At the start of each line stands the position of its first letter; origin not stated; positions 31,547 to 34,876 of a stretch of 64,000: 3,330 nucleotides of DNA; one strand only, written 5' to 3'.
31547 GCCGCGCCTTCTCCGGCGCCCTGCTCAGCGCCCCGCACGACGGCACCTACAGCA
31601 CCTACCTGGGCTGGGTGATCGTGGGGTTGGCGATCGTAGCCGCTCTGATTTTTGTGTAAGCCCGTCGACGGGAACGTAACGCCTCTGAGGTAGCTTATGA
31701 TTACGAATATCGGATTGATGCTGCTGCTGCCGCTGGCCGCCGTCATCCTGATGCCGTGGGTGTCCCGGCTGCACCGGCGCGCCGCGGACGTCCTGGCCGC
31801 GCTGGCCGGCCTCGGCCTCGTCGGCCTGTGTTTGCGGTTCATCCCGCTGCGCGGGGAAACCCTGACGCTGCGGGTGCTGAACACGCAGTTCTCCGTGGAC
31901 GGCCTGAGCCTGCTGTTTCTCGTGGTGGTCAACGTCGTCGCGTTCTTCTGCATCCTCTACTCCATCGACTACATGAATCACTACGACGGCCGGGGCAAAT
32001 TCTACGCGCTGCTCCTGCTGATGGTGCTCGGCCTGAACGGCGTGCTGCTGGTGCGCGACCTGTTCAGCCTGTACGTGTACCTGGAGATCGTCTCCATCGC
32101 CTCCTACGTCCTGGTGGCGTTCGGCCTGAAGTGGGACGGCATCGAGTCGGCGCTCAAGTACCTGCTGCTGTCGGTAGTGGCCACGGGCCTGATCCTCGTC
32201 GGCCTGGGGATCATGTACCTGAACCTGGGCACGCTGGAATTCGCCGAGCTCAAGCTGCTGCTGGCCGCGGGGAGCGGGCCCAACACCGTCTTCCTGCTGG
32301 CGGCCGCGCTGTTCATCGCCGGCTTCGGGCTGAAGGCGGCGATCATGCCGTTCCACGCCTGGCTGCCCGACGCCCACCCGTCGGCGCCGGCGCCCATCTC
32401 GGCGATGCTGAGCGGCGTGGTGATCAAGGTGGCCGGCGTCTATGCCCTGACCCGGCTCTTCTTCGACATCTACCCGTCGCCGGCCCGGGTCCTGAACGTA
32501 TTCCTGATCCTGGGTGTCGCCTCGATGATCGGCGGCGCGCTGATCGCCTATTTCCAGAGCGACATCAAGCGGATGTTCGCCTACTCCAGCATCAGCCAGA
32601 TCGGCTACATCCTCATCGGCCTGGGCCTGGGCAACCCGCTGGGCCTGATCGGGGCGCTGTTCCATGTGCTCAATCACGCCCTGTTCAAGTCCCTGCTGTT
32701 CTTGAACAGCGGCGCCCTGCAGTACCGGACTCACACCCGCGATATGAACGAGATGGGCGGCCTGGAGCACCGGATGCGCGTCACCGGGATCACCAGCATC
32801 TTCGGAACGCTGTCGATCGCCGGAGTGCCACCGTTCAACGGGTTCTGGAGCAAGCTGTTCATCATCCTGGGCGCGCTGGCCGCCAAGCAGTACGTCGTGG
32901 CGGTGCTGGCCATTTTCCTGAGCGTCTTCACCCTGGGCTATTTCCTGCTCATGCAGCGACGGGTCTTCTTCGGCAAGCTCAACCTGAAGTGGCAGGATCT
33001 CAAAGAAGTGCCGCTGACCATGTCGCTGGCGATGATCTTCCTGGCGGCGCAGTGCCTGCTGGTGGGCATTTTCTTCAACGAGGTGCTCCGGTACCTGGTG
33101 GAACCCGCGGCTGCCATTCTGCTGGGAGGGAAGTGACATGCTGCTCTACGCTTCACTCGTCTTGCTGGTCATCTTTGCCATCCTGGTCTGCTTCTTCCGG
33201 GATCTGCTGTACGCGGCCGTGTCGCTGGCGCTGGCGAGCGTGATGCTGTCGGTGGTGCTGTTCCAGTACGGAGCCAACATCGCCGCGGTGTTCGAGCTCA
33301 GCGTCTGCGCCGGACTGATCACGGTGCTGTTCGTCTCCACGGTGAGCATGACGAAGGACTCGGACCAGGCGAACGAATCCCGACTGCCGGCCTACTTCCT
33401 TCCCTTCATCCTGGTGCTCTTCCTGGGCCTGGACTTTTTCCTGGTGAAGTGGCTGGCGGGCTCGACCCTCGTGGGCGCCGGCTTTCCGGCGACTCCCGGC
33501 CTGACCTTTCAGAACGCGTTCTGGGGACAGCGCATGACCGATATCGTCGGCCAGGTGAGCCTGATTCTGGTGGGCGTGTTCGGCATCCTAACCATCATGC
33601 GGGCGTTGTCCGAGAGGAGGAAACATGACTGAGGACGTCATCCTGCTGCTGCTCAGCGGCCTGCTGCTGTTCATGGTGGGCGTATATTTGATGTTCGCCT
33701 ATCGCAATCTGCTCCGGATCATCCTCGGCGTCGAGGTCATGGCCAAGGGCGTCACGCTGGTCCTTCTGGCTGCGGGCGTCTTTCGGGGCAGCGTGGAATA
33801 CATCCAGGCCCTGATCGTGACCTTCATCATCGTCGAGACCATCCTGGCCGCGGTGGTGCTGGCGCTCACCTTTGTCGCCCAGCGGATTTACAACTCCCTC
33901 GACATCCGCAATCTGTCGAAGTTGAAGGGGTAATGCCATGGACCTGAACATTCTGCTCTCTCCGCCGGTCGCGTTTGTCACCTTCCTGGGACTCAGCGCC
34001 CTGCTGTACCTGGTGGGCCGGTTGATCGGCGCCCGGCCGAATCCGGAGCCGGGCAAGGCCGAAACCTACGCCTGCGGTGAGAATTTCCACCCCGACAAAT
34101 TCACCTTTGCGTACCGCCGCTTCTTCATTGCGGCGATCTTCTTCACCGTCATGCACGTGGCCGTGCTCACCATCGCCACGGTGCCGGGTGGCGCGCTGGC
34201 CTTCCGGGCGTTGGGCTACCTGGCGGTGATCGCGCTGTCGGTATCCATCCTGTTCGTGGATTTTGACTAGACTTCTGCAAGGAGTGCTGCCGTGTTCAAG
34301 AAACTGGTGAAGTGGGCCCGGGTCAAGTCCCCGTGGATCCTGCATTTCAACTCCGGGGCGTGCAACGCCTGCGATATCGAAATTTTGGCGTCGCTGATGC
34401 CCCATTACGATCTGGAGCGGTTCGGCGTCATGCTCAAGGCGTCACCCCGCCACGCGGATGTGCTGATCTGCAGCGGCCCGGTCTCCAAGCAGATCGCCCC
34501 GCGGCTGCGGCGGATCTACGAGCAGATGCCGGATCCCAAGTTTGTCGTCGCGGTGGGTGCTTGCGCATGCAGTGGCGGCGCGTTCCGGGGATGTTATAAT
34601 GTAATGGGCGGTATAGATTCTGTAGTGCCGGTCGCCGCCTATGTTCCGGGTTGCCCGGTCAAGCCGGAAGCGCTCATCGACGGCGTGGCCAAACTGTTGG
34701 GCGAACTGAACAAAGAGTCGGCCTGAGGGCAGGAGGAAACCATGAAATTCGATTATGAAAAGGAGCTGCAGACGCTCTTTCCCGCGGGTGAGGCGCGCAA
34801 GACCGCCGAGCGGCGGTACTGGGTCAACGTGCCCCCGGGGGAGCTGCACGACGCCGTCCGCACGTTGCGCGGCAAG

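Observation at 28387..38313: Twelve-gene group 4 energy-converting [NiFe]-hydrogenase with three Mrp/NuoL-type antiporter modules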

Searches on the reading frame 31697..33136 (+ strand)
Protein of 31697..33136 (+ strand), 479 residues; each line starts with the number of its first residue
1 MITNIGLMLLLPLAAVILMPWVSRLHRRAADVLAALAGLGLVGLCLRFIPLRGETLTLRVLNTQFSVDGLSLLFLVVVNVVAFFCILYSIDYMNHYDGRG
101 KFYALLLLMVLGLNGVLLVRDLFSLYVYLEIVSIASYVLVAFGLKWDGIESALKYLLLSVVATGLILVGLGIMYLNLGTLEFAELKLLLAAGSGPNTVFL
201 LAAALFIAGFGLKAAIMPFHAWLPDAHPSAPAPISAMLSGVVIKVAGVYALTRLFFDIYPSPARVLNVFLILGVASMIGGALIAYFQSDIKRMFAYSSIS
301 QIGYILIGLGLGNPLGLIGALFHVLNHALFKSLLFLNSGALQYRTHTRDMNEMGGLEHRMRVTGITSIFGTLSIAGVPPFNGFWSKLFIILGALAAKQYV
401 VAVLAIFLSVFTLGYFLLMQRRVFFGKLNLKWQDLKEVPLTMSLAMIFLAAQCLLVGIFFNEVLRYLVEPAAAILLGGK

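Call 5: search_protein_families(library=pfam, proteins=[window:31697-33136:+], max_evalue=0.01)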
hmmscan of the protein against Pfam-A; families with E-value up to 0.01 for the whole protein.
window:31697-33136:+ (479 aa): 3 families
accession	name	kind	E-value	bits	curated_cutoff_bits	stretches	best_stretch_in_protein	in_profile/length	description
PF00361.26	Proton_antipo_M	-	3.4e-70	237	21.5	1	121-412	3-294/294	NADH:quinone oxidoreductase/Mrp antiporter, TM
PF00662.26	Proton_antipo_N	-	2.4e-10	40.6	24.5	1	61-103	9-51/51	NADH-Ubiquinone oxidoreductase (complex I), chain 5 N-terminus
PF10125.14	NADHdeh_related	-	0.006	16.5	27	1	108-222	76-184/218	NADH dehydrogenase I, subunit N related protein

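Call 6: search_protein_families(library=ncbifam, proteins=[window:31697-33136:+], max_evalue=0.01)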
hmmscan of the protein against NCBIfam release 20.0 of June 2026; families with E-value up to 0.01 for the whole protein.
window:31697-33136:+ (479 aa): 76 families (the best 25 are shown)
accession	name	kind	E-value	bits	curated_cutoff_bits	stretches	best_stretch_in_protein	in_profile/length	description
NF006240.0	PRK08376.1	subfamily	5.5e-108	362.1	662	1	57-475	81-507/521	putative monovalent cation/H+ antiporter subunit D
NF006419.0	PRK08668.1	equivalog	2.1e-95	320.8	617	1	4-468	3-475/613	NADH dehydrogenase subunit M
NF005086.0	PRK06521.1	equivalog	3.3e-89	300.1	667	1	7-473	14-505/669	hydrogenase 4 subunit B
NF009306.0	PRK12663.1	equivalog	3.7e-85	286.6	542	1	63-474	71-480/498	Na+/H+ antiporter subunit D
NF006241.0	PRK08377.1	equivalog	9.1e-82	275.6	645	1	66-467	75-470/494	NADH dehydrogenase subunit N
TIGR01972.1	NDH_I_M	subfamily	2.7e-78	263.8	263.8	1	61-467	70-475/486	NADH-quinone oxidoreductase subunit M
NF005097.0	PRK06525.1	equivalog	3.8e-78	263.3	430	1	8-455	8-470/480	hydrogenase 4 subunit D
TIGR01770.1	NDH_I_N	subfamily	8.6e-78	262.4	332.6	1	13-459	15-467/472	NADH-quinone oxidoreductase subunit NuoN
NF005141.0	PRK06590.1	equivalog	3.8e-73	247.4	556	1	61-464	73-472/615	NADH-quinone oxidoreductase subunit L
TIGR01974.1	NDH_I_L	subfamily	1.6e-72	245.4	407.5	1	62-466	75-485/630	NADH-quinone oxidoreductase subunit L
NF005818.0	PRK07691.1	equivalog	2.7e-71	241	586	1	64-472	72-481/496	Na+/H+ antiporter subunit D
NF009287.0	PRK12647.1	equivalog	1.5e-70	238.7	937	1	7-476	5-483/773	putative monovalent cation/H+ antiporter subunit A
NF009288.0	PRK12648.1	equivalog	2e-70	238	1104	1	7-477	5-488/954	monovalent cation/H+ antiporter subunit A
NF009305.0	PRK12662.1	equivalog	4.1e-68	230.3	700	1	66-471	73-486/492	putative monovalent cation/H+ antiporter subunit D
NF009310.0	PRK12668.1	equivalog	1.2e-67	229.1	564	1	13-467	14-441/584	Na(+)/H(+) antiporter subunit D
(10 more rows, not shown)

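Call 74: search_solved_structures(query=window:31697-33136:+, max_evalue=1e-30)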
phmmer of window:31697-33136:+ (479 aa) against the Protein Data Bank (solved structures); distinct sequences matched with E-value up to 1e-30: 60.
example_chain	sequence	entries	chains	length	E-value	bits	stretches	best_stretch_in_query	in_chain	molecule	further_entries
6cfw_H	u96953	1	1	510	3e-81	276.9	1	8-473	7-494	Monovalent cation/H+ antiporter subunit D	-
6u8y_H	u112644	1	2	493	1.7e-54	188.7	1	69-459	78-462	NADH dehydrogenase subunit N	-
7qru_D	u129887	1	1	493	8.5e-53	183.1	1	67-474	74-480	Na+/H+ antiporter subunit D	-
6u8y_X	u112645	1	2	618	1.5e-52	182.2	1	6-466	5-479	NADH dehydrogenase subunit M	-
6hum_F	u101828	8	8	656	5.5e-52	180.4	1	65-428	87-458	NADH dehydrogenase subunit 5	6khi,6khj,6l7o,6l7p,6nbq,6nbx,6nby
7qru_A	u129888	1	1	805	1.7e-51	178.8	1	62-475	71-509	Na+/H+ antiporter subunit A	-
6z16_A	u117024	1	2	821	3.7e-51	177.7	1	64-476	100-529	Multisubunit Na+/H+ antiporter, A subunit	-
7d3u_D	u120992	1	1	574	4.5e-49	170.8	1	61-427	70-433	Monovalent Na+/H+ antiporter subunit D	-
7p61_M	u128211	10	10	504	4.4e-45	157.7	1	63-459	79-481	NADH dehydrogenase I subunit M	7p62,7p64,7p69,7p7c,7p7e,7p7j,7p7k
3rko_M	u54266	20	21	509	4.5e-45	157.6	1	63-459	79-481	NADH-QUINONE OXIDOREDUCTASE SUBUNIT M | NADH dehydrogenase I subunit M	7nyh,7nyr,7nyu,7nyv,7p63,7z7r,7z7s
9grx_F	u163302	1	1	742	3.9e-44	154.5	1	65-430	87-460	NAD(P)H-quinone oxidoreductase subunit 5, chloroplastic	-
6z16_D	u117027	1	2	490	4.9e-44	154.2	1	7-459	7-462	Multisubunit Na+/H+ antiporter, D subunit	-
7eu3_F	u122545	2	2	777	8e-44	153.5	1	64-437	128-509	NAD(P)H-quinone oxidoreductase subunit F | NADH-plastoquinone oxidoreductase subunit 5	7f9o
6hum_D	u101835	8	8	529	1.3e-42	149.5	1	66-458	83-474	NAD(P)H-quinone oxidoreductase chain 4 1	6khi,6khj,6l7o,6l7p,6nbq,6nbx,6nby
7wff_F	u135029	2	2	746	3.6e-42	148.1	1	65-430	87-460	NAD(P)H-quinone oxidoreductase subunit 5, chloroplastic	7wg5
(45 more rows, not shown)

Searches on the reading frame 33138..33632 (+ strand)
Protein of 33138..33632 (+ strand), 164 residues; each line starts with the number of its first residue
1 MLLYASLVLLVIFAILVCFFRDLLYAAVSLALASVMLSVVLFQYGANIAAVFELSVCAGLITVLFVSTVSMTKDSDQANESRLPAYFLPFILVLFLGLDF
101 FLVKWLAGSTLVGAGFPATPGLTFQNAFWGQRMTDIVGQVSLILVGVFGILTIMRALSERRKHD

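Call 5: search_protein_families(library=pfam, proteins=[window:33138-33632:+], max_evalue=0.01)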
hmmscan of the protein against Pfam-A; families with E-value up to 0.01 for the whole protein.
window:33138-33632:+ (164 aa): 2 families
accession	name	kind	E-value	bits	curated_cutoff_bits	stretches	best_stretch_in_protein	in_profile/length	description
PF00499.25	Oxidored_q3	-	2.1e-09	37.7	33.2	1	13-104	1-94/146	NADH-ubiquinone/plastoquinone oxidoreductase chain 6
PF13244.11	MbhD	-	0.0013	19.3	27.2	1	8-72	1-65/67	MBH, subunit D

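Call 6: search_protein_families(library=ncbifam, proteins=[window:33138-33632:+], max_evalue=0.01)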
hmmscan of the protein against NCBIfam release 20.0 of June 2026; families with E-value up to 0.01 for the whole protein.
window:33138-33632:+ (164 aa): 6 families
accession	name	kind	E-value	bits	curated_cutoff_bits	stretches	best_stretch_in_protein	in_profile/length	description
NF009159.0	PRK12504.1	equivalog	3.4e-08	33.6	141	1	5-98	9-103/178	DUF4040 domain-containing protein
NF006242.0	PRK08378.1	subfamily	5.3e-07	30.1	98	1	6-73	11-78/85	hypothetical protein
NF009161.0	PRK12507.1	equivalog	1.5e-05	24.3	272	1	6-95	15-105/336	putative monovalent cation/H+ antiporter subunit B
NF005162.0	PRK06638.1-1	equivalog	0.00065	19.6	157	1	10-75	12-77/184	NADH-quinone oxidoreductase subunit J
NF005168.0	PRK06638.2-3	equivalog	0.0022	17.9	154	1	8-103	13-108/172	NADH-quinone oxidoreductase subunit J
NF038354.1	trnsprt_adja_43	subfamily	0.0076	16.1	40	0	7-25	12-30/39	putative transporter small subunit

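Call 51: search_solved_structures(query=window:33138-33632:+, max_evalue=1)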
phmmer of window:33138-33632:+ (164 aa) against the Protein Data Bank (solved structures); distinct sequences matched with E-value up to 1: 2.
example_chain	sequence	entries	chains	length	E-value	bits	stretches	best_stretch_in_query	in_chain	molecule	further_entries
6u8y_D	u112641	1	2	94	5.2e-05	26.7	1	4-83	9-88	DUF4040 domain-containing protein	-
6cfw_D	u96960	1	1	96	0.00049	23.5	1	9-73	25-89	MBH subunit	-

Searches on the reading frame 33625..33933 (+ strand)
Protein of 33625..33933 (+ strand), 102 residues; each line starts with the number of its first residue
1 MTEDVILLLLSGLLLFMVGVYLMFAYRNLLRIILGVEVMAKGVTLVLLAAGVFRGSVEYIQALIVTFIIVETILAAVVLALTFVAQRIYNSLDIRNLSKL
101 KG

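Call 5: search_protein_families(library=pfam, proteins=[window:33625-33933:+], max_evalue=0.01)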
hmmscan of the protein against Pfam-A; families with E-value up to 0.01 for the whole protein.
window:33625-33933:+ (102 aa): 1 family
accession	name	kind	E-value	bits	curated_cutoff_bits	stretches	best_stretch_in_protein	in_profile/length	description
PF00420.29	Oxidored_q2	-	9.5e-15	54.6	26.1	1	8-102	2-95/95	NADH-ubiquinone/plastoquinone oxidoreductase chain 4L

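Call 6: search_protein_families(library=ncbifam, proteins=[window:33625-33933:+], max_evalue=0.01)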
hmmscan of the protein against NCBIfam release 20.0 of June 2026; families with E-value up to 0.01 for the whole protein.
window:33625-33933:+ (102 aa): 16 families
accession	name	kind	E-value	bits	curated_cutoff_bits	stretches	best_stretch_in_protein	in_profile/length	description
NF006250.0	PRK08388.1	equivalog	1.2e-09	38.7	137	2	61-102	78-119/119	putative monovalent cation/H+ antiporter subunit C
NF009304.0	PRK12661.1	equivalog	2.6e-07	30.8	152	2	7-56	5-53/140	putative monovalent cation/H+ antiporter subunit C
NF009303.0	PRK12660.1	subfamily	9e-07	28.8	132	1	4-55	2-51/114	putative monovalent cation/H+ antiporter subunit C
NF006372.0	PRK08600.1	equivalog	1.6e-06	28.1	127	1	5-102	3-108/113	Na(+)/H(+) antiporter subunit C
NF004320.0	PRK05715.1-2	equivalog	4.4e-06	26.7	57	1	8-101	7-98/99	NADH-quinone oxidoreductase subunit NuoK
NF004319.0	PRK05715.1-1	equivalog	9.7e-06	25.7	101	1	13-102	12-100/100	NADH-quinone oxidoreductase subunit NuoK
NF005618.0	PRK07375.1-3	equivalog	1.2e-05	25.5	107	1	9-60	10-59/119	putative monovalent cation/H+ antiporter subunit C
NF008556.0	PRK11492.1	equivalog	2e-05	24.6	136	1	9-102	128-216/216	hydrogenase 4 membrane subunit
NF004322.0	PRK05715.1-4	equivalog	2.7e-05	24.1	128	1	8-101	9-103/104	NADH-quinone oxidoreductase subunit NuoK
NF009301.0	PRK12658.1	equivalog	5.3e-05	23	156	1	10-52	8-48/125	Na+/H+ antiporter subunit C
NF005622.0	PRK07375.2-1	equivalog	0.00011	22.3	185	1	15-52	10-46/179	putative monovalent cation/H+ antiporter subunit C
NF005621.0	PRK07375.1-6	equivalog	0.00014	21.7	126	1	13-56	15-58/120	putative monovalent cation/H+ antiporter subunit C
NF005929.0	PRK07946.1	equivalog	0.00014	21.6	157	1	1-55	1-53/204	Na(+)/H(+) antiporter subunit C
NF040614.1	F420_dehyd_FpoK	exception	0.00015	22.1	145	1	7-100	4-96/98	F420H2 dehydrogenase subunit FpoK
NF004323.0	PRK05715.1-5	equivalog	0.0049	17.1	89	1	12-102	12-102/102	NADH-quinone oxidoreductase subunit NuoK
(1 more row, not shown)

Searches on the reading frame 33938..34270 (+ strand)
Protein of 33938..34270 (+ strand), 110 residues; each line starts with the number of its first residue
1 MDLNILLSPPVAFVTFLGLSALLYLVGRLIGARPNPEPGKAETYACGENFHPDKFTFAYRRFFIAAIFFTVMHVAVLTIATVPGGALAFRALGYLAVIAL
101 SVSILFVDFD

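Call 5: search_protein_families(library=pfam, proteins=[window:33938-34270:+], max_evalue=0.01)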
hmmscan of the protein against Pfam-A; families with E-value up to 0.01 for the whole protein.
window:33938-34270:+ (110 aa): 1 family
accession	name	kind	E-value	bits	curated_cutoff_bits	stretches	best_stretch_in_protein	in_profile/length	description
PF00507.24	Oxidored_q4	-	1.9e-06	28.4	23.3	1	22-102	3-79/99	NADH-ubiquinone/plastoquinone oxidoreductase, chain 3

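Call 6: search_protein_families(library=ncbifam, proteins=[window:33938-34270:+], max_evalue=0.01)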
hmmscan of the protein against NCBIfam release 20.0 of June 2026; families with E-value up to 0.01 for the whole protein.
window:33938-34270:+ (110 aa): 2 families
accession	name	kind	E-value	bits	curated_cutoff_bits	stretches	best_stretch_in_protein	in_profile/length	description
NF005839.0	PRK07756.1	equivalog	4e-05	23.9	163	1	16-104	15-103/122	NADH-quinone oxidoreductase subunit A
NF006303.0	PRK08489.1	equivalog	0.00013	22.5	145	1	11-107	19-110/129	NAD(P)H-quinone oxidoreductase subunit 3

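Call 52: search_solved_structures(query=window:33938-34270:+, max_evalue=1)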
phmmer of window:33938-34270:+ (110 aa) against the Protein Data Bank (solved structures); distinct sequences matched with E-value up to 1: 3.
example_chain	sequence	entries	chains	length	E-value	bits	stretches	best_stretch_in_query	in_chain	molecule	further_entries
8qby_A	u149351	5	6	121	2.1e-05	27.8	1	6-100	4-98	NADH-quinone oxidoreductase subunit A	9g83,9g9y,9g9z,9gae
7zm7_3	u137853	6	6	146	0.058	16.8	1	12-103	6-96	NADH-ubiquinone oxidoreductase chain 3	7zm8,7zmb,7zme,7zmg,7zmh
4he8_A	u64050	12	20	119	0.07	16.5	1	12-109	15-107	NADH-quinone oxidoreductase subunit 7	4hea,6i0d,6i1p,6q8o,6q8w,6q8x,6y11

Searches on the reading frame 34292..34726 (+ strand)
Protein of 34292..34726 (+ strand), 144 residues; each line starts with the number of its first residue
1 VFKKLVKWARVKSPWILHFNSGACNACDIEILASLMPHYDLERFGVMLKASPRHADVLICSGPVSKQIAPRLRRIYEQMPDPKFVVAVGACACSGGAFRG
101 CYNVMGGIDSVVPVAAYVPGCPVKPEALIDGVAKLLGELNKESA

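Call 5: search_protein_families(library=pfam, proteins=[window:34292-34726:+], max_evalue=0.01)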
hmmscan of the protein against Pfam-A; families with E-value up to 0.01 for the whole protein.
window:34292-34726:+ (144 aa): 1 family
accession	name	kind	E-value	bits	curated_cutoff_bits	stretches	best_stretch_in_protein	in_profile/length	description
PF01058.29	Oxidored_q6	-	4.2e-31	107.8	27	1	24-135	1-128/128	NADH ubiquinone oxidoreductase, 20 Kd subunit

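Call 6: search_protein_families(library=ncbifam, proteins=[window:34292-34726:+], max_evalue=0.01)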
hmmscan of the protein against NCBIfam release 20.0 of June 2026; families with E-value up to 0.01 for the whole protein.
window:34292-34726:+ (144 aa): 13 families
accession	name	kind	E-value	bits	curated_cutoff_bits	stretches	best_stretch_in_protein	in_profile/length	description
NF005012.1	PRK06411.1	subfamily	6.9e-50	168.8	116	1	2-142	24-161/166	NADH-quinone oxidoreductase subunit NuoB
TIGR01957.1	nuoB_fam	subfamily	2.1e-47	160.7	142.7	1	3-140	8-143/145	NADH-quinone oxidoreductase subunit B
NF011394.0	PRK14819.1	equivalog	5.1e-45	154.1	312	1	3-136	22-153/264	NADH-quinone oxidoreductase subunit B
NF011395.0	PRK14820.1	equivalog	2e-42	145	263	1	2-142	23-160/180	NADH-quinone oxidoreductase subunit B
NF011391.0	PRK14816.1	equivalog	9.6e-42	142.8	283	1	3-136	43-174/196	NADH-quinone oxidoreductase subunit B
NF011390.0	PRK14815.1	equivalog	1.3e-39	135.3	281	1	5-143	26-161/183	NADH dehydrogenase subunit B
NF011393.0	PRK14818.1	equivalog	2.2e-39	134.7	255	1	3-141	22-157/173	NADH dehydrogenase subunit B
NF011388.0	PRK14813.1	equivalog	5.3e-39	134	294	1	4-136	20-150/189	NADH dehydrogenase subunit B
NF009808.0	PRK13292.1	equivalog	7.9e-38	129.8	1156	1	4-139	17-149/791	NADH-quinone oxidoreductase subunit B/C/D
NF011389.0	PRK14814.1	equivalog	8.5e-36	123.5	285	1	4-139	25-157/186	NADH dehydrogenase subunit B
NF011392.0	PRK14817.1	equivalog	1.2e-34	119.6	271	1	4-136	28-157/182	NADH-quinone oxidoreductase subunit B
TIGR03294.1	FrhG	equivalog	1.3e-05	25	245.5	1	54-136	50-141/228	coenzyme F420 hydrogenase subunit gamma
NF045875.1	F420_non_VhuG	exception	0.0024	17.2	450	0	106-137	134-165/286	F420-non-reducing hydrogenase subunit VhuG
